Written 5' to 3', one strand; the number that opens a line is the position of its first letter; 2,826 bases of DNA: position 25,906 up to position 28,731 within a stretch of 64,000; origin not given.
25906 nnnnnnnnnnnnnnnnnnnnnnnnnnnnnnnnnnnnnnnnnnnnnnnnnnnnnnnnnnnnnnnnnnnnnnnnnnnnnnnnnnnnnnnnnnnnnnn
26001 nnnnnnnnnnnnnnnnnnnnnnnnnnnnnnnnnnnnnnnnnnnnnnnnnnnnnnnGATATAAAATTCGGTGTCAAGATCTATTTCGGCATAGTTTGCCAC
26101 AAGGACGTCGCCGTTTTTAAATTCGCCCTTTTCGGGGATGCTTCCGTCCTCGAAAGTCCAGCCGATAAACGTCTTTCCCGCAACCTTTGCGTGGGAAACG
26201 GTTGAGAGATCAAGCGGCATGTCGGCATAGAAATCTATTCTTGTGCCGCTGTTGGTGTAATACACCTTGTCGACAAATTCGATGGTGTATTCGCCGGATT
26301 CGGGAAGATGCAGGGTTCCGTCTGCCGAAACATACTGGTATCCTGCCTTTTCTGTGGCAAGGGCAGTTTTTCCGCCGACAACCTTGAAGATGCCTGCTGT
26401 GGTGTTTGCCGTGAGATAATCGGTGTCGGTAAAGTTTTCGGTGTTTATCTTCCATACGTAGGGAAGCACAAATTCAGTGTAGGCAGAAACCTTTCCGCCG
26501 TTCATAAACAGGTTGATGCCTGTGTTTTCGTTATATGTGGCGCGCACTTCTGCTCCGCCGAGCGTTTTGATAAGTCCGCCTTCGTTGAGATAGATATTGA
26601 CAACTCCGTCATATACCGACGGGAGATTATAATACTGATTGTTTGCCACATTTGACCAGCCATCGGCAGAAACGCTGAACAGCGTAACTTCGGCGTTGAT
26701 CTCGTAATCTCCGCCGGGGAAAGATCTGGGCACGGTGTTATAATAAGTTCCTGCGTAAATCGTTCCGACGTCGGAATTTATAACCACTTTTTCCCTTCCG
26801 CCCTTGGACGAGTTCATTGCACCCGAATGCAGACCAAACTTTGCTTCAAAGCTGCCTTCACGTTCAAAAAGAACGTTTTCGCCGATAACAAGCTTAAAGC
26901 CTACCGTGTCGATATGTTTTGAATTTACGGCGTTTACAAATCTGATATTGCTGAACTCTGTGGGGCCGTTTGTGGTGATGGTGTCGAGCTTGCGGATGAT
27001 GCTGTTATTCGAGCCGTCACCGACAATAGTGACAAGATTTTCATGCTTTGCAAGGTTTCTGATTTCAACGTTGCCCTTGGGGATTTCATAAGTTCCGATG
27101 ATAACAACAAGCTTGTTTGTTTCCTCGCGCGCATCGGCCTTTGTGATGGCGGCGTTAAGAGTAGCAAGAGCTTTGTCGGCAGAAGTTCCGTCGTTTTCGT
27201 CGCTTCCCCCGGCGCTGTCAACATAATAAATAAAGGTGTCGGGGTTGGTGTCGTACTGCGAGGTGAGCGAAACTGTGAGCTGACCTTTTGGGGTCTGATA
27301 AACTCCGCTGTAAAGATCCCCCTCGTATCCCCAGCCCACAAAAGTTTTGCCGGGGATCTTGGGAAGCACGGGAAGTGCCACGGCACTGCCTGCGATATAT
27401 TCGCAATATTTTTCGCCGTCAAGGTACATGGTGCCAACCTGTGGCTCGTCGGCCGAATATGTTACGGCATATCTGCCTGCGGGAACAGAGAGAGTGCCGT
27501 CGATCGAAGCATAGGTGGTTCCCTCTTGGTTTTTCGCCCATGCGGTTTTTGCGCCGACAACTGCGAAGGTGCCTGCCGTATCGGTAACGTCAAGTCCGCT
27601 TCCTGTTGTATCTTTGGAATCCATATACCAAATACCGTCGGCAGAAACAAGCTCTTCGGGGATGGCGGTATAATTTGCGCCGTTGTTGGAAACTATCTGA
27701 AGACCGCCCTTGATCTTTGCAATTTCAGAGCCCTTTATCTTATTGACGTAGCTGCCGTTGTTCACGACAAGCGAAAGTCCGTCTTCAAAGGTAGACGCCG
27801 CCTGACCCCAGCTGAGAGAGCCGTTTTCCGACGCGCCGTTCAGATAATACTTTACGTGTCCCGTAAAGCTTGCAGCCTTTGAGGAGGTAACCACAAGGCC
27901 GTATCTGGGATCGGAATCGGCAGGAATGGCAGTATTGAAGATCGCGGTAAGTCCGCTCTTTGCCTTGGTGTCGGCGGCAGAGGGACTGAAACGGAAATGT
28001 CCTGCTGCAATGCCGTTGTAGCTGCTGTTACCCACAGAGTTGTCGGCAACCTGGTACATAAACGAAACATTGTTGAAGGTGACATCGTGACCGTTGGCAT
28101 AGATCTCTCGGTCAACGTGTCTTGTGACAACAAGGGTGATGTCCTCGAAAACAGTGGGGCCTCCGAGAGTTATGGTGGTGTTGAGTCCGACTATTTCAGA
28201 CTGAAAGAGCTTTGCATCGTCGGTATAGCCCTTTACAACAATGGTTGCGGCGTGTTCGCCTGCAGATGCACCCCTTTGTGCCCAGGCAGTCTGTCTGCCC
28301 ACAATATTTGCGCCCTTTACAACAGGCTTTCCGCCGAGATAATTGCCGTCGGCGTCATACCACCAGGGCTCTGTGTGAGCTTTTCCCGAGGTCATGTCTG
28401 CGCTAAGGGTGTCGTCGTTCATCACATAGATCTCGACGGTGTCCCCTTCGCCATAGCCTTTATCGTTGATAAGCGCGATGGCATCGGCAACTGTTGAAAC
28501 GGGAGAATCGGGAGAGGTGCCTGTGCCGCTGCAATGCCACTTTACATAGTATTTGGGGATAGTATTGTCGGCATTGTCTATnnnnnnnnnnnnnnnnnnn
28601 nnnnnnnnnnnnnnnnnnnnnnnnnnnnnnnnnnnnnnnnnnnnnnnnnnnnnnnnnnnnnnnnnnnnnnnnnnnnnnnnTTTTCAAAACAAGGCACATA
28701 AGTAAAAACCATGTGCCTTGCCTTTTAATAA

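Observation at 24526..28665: B1: secreted 1379-aa protein with a duplicated ~400-aa unit and a terminal calcineurin-like phosphoesterase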

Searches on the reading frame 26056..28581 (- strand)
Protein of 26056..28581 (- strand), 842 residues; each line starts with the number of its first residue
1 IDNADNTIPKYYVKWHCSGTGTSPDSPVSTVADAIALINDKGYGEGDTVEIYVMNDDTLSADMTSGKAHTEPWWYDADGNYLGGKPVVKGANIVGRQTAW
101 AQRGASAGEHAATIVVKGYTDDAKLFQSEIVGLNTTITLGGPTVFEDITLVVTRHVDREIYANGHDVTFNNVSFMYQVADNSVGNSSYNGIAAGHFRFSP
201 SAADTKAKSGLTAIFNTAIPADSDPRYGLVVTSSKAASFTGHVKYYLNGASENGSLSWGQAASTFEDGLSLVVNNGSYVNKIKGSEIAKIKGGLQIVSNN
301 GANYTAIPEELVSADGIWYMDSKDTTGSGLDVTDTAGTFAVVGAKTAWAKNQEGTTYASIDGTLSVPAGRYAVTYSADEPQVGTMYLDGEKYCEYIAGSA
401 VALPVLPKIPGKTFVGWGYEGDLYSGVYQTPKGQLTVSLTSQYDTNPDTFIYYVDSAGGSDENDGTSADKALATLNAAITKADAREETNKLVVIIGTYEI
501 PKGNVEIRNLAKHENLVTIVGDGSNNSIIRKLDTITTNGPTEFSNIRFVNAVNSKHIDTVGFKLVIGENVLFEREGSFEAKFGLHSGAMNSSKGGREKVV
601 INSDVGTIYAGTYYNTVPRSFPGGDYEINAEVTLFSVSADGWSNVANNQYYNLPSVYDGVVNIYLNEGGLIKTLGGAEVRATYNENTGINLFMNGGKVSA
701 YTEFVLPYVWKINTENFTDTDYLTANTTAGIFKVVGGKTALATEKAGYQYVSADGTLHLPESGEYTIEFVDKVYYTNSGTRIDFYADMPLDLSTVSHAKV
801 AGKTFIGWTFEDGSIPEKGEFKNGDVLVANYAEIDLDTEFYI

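Call 58: predict_structure(alignment_id=A3)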
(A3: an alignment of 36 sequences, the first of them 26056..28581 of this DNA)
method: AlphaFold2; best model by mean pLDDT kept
length: 842 residues; sequences in the alignment: 36
mean_pLDDT: 91.9   pTM: 0.65
mean pLDDT of the five models: 91.9, 91.7, 91.0, 90.6, 90.4
residues with pLDDT >= 90: 645; 70-90: 179; 50-70: 13; < 50: 5
segments of 3 or more residues with pLDDT < 50: 1-5
pLDDT, mean of each block of 10 residues (from residue 1): 61 96 97 98 96 96 93 95 91 94 94 97 96 93 97 84 94 93 85 88 74 94 87 87 94 85 92 92 82 95 82 94 93 95 93 95 95 93 95 94 88 93 93 94 93 97 95 97 95 97 94 97 92 95 96 93 95 92 93 91 97 95 96 97 88 94 95 95 91 95 94 91 89 93 90 91 94 89 92 86 89 89 93 77 60
secondary structure, 60 per line:
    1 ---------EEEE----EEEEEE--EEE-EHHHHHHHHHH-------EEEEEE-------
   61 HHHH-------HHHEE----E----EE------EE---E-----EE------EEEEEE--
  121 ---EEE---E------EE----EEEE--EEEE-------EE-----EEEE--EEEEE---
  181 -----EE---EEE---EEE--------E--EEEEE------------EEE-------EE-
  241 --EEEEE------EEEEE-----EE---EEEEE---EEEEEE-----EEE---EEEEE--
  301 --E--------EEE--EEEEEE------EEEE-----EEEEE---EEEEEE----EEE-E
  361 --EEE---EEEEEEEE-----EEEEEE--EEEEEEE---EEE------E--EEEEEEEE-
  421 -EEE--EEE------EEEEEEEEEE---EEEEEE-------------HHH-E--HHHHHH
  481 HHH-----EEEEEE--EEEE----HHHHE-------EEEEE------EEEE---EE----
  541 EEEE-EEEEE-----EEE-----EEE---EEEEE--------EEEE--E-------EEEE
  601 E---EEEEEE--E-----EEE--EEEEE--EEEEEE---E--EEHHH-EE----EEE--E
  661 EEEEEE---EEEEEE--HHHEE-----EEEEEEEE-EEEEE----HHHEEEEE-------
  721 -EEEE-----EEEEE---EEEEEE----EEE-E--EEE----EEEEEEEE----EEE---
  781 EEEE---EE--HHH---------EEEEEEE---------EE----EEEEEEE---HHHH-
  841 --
elements in order (helices of 4 or more, strands of 3 or more residues): E10-13 E18-23 E26-28 H31-40 E48-53 H61-64 E113-118 E124-126 E143-146 E149-152 E167-170 E173-177 E191-193 E197-199 E211-215 E228-230 E243-247 E254-258 E269-273 E277-282 E288-290 E294-298 E312-314 E317-322 E329-332 E338-342 E346-351 E356-358 E363-365 E369-376 E382-387 E390-396 E400-402 E412-419 E422-424 E427-429 E436-445 E449-454 H475-483 E489-494 E497-500 H505-508 E517-521 E528-531 E541-544 E546-550 E556-558 E564-566 E570-574 E583-586 E597-601 E605-610 E619-621 E624-628 E631-636 E655-657 E660-666 E670-675 E688-695 E697-701 E709-713 E722-725 E731-735 E739-744 E749-751 E756-758 E763-770 E775-777 E781-784 E804-810 E826-832 H836-839

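Call 60: fold_search(model_id=the predicted structure, library=pdb)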
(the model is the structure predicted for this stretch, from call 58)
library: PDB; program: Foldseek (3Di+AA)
matches with E <= 10: 225; with E <= 0.001: 0
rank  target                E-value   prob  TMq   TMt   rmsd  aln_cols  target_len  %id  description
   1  4pex_B                9.3e-03  0.21  0.11  0.14  26.7       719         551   10  Structure of the E502A variant of sacteLam55A from Streptomyces sp. SirexAA-E in complex with glucose (released 2015-03-18)
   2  9qr5                  1.0e-02  0.69  0.08  0.16  18.3       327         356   10  InlB392_V333E: V333E variant of Listeria monocytogenes InlB (internalin B) residues 36-392 (released 2025-11-26)
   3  9qr4_A                1.6e-02  0.57  0.07  0.16  18.7       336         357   10  InlB392_T336Y: T336Y variant of Listeria monocytogenes InlB (internalin B) residues 36-392 (released 2025-12-03)
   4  5olr_C                2.2e-02  0.51  0.13  0.21  17.7       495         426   13  Rhamnogalacturonan lyase (released 2017-11-29)
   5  9rkv_M                2.6e-02  0.33  0.14  0.20  45.9       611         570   12  Agrobacterium phage 7-7-1 tail fibers (released 2025-12-10)
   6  4oj5_B                3.6e-02  0.16  0.10  0.11  22.6       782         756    8  Crystal Structure of a Putative Tailspike Protein (TSP1, orf210) from Escherichia coli O157:H7 Bacteriohage CBA120 (released 2014-03-26)
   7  9rkv_O                4.7e-02  0.18  0.13  0.17  49.9       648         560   10  Agrobacterium phage 7-7-1 tail fibers (released 2025-12-10)
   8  8egr_A                4.7e-02  0.15  0.12  0.15  23.4       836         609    8  Upper tail structure of Staphylococcus phage Andhra (released 2022-12-14)
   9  4ojl_C                5.2e-02  0.16  0.12  0.13  22.7       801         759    8  Crystal Structure of Putative Tailspike Protein (TSP1, orf210) from Escherichia coli O157:H7 Bacteriohage CBA120 in Co (released 2014-03-26)
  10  1wxr                  5.2e-02  0.06  0.10  0.09  27.7       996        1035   10  Crystal structure of Heme Binding protein, an autotransporter hemoglobine protease from pathogenic Escherichia coli (released 2005-03-01)
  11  4ojp_C                6.0e-02  0.16  0.11  0.12  21.3       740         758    9  Crystal Structure of Putative Tailspike Protein (TSP1, orf210) from Escherichia coli O157:H7 Bacteriohage CBA120 in Co (released 2014-03-26)
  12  8bwk_D                6.0e-02  0.09  0.11  0.13  28.8       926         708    8  Metagenomic derived PL6 alginate lyase (released 2023-12-20)
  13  4oj6_C                1.0e-01  0.14  0.12  0.13  21.6       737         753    8  Crystal Structure of a Putative Tailspike Protein (TSP1, orf210) from Escherichia coli O157:H7 Bacteriohage CBA120; Se (released 2014-03-26)
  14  4oj5_A                1.0e-01  0.14  0.12  0.13  21.4       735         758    7  Crystal Structure of a Putative Tailspike Protein (TSP1, orf210) from Escherichia coli O157:H7 Bacteriohage CBA120 (released 2014-03-26)
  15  4xon                  1.3e-01  0.10  0.11  0.14  26.3       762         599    9  Tailspike protein double mutant D339N/E372Q of E. coli bacteriophage HK620 (released 2016-01-27)
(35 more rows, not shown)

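Call 74: search_solved_structures(query=A3, max_evalue=1, show_alignments=0)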
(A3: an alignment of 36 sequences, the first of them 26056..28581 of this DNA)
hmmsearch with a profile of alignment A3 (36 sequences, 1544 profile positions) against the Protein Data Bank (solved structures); distinct sequences matched with E-value up to 1: 4.
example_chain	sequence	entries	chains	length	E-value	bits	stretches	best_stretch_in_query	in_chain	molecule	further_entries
8fa3_A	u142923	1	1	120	0.0058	17.8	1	675-745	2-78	Asparagine--tRNA ligase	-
5ebb_A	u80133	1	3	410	0.017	16.2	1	1472-1506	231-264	Acid sphingomyelinase-like phosphodiesterase 3a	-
5ebe_B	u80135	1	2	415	0.017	16.2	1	1472-1506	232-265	Acid sphingomyelinase-like phosphodiesterase 3a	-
5ebe_A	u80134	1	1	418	0.017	16.2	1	1472-1506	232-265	Acid sphingomyelinase-like phosphodiesterase 3a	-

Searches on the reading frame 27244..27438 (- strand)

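Call 62: search_protein_families(library=pfam, proteins=[window:27244-27438:-], max_evalue=10)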
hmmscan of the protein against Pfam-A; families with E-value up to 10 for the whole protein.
seq(65 aa): 1 family
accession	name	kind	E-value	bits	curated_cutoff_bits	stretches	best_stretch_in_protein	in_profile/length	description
PF09479.16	Flg_new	-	0.057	14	27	1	13-42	15-44/65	Listeria-Bacteroides repeat domain (List_Bact_rpt)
